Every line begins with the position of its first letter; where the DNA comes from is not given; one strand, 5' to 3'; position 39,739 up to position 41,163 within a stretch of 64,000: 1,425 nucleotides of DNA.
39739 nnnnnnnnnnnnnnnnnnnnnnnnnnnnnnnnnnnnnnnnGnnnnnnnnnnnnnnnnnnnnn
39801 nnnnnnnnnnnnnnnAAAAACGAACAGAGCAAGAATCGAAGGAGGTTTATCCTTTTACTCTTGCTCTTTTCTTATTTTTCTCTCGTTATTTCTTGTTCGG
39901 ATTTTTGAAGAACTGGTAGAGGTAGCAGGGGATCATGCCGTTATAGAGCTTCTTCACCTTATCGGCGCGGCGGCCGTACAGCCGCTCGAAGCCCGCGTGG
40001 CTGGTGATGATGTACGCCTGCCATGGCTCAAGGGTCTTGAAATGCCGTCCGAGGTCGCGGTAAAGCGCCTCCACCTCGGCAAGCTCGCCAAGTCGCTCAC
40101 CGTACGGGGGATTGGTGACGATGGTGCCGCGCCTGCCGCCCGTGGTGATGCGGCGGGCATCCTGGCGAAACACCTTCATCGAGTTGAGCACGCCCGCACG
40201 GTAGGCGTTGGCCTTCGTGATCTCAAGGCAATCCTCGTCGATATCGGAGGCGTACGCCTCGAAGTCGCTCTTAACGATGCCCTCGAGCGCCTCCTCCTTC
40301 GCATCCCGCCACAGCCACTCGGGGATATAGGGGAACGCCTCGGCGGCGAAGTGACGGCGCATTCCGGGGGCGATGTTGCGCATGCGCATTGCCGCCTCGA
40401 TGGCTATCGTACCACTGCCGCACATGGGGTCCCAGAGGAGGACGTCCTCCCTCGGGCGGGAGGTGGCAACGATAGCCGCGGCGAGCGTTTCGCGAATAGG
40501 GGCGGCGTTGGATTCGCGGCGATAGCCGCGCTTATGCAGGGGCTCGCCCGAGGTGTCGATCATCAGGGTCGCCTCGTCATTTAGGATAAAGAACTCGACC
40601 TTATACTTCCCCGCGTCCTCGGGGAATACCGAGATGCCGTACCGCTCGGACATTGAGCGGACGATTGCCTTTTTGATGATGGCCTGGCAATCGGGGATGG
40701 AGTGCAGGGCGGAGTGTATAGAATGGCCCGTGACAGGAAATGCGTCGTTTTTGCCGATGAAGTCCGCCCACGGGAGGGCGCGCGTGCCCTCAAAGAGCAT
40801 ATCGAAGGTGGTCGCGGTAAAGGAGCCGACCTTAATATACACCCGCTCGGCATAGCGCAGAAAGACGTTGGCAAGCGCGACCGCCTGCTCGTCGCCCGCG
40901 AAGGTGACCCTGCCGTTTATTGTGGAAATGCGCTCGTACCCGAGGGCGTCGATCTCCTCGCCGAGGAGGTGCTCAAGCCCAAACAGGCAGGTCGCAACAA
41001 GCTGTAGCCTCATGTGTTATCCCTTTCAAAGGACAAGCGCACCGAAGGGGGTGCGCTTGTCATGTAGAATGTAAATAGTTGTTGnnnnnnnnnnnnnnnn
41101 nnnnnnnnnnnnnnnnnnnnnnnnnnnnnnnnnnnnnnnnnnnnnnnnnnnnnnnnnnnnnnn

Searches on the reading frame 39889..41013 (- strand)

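Call 38: search_protein_families(library=pfam, proteins=[window:39889-41013:-], max_evalue=0.00001)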
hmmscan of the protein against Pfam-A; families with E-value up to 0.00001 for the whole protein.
window:39889-41013:- (375 aa): 3 families
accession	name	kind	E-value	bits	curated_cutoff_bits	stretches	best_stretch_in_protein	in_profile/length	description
PF01170.24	UPF0020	-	1.2e-48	165.9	22.3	1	162-365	1-195/197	RMKL-like, methyltransferase domain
PF22020.1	RlmL_1st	-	4.2e-21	75.1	27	1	4-59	1-55/55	RlmL ferredoxin-like domain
PF02926.22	THUMP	-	9.5e-11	42.4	20.6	1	67-153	1-84/84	THUMP domain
